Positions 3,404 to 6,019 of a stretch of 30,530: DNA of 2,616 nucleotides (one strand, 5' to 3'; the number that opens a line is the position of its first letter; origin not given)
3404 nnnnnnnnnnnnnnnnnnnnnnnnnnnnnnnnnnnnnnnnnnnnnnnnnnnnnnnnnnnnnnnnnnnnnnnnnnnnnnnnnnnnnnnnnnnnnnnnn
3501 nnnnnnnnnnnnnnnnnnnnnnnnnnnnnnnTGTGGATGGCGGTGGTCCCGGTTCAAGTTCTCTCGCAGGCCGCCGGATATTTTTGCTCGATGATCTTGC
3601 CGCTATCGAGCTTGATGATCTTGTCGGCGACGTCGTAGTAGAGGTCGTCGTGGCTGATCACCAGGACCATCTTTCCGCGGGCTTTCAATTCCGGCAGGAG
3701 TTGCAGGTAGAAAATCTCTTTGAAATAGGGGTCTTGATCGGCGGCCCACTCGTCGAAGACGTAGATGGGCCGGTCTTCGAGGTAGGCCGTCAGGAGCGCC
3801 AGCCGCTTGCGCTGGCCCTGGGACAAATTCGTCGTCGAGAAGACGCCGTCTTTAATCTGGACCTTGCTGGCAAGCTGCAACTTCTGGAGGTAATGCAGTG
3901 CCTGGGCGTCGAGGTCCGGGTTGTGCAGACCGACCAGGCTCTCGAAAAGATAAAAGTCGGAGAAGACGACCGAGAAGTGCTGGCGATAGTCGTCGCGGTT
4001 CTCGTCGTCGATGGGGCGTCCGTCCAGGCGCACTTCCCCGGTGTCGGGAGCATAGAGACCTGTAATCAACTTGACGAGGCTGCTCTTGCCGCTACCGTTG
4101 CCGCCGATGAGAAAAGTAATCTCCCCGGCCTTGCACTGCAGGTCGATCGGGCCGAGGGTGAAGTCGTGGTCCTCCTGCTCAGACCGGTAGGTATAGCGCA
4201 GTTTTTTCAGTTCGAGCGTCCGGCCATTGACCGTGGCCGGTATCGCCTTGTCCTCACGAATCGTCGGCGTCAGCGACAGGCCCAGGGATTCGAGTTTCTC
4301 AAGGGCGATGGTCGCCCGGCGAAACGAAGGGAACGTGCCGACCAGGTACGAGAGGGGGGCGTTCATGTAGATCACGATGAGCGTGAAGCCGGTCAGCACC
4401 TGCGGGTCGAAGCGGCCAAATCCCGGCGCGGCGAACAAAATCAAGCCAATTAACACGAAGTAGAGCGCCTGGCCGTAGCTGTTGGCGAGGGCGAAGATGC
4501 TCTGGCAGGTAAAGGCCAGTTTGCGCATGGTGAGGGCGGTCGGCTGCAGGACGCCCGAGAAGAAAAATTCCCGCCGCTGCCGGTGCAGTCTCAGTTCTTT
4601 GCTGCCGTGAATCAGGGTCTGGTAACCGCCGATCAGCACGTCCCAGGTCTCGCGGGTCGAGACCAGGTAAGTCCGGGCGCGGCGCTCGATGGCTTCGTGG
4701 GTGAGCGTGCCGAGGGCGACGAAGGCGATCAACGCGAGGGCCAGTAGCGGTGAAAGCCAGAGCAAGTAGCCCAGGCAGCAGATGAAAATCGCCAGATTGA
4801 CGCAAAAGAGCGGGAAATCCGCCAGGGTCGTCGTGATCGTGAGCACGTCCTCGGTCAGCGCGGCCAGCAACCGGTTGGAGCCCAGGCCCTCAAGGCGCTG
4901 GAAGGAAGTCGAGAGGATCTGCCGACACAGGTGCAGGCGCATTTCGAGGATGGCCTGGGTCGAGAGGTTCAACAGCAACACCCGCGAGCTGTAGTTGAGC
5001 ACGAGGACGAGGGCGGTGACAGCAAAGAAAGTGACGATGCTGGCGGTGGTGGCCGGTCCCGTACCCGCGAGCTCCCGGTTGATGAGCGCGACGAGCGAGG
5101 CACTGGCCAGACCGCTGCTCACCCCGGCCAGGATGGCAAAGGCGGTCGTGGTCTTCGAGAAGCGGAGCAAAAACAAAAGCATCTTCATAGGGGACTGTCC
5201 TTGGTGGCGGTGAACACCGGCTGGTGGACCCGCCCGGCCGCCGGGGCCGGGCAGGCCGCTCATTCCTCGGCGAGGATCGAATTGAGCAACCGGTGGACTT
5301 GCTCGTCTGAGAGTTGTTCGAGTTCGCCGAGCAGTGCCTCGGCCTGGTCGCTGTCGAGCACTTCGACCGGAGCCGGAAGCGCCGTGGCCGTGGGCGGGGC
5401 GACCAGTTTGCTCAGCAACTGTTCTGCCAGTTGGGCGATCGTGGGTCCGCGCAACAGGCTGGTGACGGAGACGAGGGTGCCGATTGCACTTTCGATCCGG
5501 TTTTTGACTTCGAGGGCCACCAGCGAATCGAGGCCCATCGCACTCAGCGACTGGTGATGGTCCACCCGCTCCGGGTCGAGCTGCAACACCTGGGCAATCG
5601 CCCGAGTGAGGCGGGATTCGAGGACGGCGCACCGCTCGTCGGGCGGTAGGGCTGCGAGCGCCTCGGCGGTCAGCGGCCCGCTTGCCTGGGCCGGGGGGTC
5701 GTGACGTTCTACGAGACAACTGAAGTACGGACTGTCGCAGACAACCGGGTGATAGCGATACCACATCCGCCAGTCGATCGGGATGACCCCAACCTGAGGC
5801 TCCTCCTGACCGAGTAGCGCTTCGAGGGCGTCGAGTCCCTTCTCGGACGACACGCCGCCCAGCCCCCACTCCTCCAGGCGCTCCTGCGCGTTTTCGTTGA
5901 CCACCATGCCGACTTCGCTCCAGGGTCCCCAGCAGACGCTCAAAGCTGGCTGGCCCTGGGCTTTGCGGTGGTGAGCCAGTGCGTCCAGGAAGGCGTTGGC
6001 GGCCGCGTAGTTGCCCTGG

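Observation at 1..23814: Possible three-way hybrid: discrete KS/CLF + ACP supplying the starter for a loader-less type I PKS and a C-domain-first NRPS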

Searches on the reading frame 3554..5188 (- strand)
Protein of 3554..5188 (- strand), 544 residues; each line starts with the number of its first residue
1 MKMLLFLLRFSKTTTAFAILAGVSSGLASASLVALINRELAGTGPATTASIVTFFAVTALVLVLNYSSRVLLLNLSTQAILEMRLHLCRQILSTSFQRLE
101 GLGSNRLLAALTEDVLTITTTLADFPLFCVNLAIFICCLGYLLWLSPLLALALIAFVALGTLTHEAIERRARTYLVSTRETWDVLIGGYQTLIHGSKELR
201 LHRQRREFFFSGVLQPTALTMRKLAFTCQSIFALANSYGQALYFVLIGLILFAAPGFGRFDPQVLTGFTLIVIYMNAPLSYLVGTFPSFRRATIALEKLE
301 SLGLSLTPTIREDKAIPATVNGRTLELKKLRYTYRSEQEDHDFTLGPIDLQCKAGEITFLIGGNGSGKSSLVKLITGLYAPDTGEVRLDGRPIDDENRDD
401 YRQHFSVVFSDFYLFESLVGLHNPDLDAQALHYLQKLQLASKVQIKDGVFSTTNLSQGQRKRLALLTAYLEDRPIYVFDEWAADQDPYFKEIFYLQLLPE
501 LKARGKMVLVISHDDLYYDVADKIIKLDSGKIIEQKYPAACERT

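Call 71: search_protein_families(library=ncbifam, proteins=[window:3554-5188:-], max_evalue=0.01)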
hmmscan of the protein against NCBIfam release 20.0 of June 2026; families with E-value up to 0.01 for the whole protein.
window:3554-5188:- (544 aa): 175 families (the best 25 are shown)
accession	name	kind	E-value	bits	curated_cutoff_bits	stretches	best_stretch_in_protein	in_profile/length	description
TIGR01194.1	cyc_pep_trnsptr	subfamily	9.8e-146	486.5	286.2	1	3-535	7-550/554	cyclic peptide export ABC transporter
NF007813.0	PRK10522.1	equivalog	7.5e-131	437.4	604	1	1-535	1-530/547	multidrug ABC transporter permease/ATP-binding protein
TIGR02203.1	MsbA_lipidA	equivalog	2.9e-40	138.3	602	1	18-535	24-549/572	lipid A export permease/ATP-binding protein MsbA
TIGR02868.1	CydC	equivalog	7e-31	107.4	329.05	1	7-514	7-529/530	thiol reductant ABC exporter subunit CydC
NF008364.0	PRK11160.1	equivalog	8.8e-31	107.1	630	1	47-536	61-556/575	heme ABC transporter ATP-binding protein/permease CydC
TIGR03375.1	type_I_sec_LssB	subfamily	3.1e-30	105.1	693.1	1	120-534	267-681/696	type I secretion system permease/ATPase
TIGR02857.1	CydD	equivalog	7.2e-30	104.4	435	1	22-527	15-529/529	thiol reductant ABC exporter subunit CydD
TIGR02204.1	MsbA_rel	hypoth_equivalog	9e-29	100.5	780.4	1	16-535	26-555/576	ABC transporter, permease/ATP-binding protein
NF008381.0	PRK11176.1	equivalog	6.1e-27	94.2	867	1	11-535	23-559/582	lipid A ABC transporter ATP-binding protein/permease MsbA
NF045513.1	HepA_fam_ABC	equivalog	7.7e-27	94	725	1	56-535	103-589/610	heterocyst formation ABC transporter subunit HepA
TIGR03796.1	NHLM_micro_ABC1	equivalog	7.8e-27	93.8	853.3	1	55-535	201-692/710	NHLP family bacteriocin export ABC transporter peptidase/permease/ATPase subunit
TIGR01846.1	type_I_sec_HlyB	subfamily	8.8e-27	93.7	725.55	1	152-535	287-672/694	type I secretion system permease/ATPase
TIGR03797.1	NHLM_micro_ABC2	equivalog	2.2e-24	85.9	709.4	1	62-535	190-665/686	NHLP bacteriocin export ABC transporter permease/ATPase subunit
TIGR04521.1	ECF_ATPase_2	equivalog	2.7e-24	85.7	330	1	326-539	2-230/279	energy-coupling factor transporter ATPase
TIGR01193.1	bacteriocin_ABC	subfamily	5.1e-24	84.8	523.85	1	265-535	415-689/708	peptide cleavage/export ABC transporter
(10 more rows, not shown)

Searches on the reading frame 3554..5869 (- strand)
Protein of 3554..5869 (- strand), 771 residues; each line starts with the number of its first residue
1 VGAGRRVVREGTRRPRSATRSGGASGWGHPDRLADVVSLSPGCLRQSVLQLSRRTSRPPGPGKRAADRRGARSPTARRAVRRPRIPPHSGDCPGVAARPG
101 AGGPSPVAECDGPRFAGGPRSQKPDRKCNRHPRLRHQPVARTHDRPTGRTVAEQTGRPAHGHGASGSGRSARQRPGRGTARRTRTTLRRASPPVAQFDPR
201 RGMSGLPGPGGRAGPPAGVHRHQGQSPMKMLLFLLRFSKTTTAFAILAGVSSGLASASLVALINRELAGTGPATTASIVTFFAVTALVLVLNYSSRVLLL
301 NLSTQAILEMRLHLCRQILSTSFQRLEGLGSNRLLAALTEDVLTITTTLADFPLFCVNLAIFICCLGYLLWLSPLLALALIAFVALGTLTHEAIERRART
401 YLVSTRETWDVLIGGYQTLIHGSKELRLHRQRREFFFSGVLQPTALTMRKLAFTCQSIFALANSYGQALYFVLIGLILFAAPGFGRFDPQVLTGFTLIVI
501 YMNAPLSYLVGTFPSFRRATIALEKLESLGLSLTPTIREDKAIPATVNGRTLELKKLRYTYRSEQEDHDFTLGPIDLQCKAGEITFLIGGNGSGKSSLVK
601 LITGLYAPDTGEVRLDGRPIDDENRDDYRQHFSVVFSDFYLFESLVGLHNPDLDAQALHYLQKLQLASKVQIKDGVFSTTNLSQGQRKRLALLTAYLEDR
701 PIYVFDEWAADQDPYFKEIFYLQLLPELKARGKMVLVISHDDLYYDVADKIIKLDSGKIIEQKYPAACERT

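Call 3: search_protein_families(library=pfam, proteins=[window:3554-5869:-])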
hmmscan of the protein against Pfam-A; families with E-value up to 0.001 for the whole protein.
window:3554-5869:- (771 aa): 4 families
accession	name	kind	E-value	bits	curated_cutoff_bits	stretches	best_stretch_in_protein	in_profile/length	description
PF00005.33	ABC_tran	-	2.3e-28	100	25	1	574-709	3-136/137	ABC transporter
PF13304.12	AAA_21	-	1.8e-07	31.9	27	0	584-605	1-22/304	AAA domain, putative AbiEii toxin, Type IV TA system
PF00664.28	ABC_membrane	-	1.8e-07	31.6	28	1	243-404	6-171/274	ABC transporter transmembrane region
PF02463.25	SMC_N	-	3.9e-07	30.1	40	0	674-755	129-212/220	RecF/RecN/SMC N terminal domain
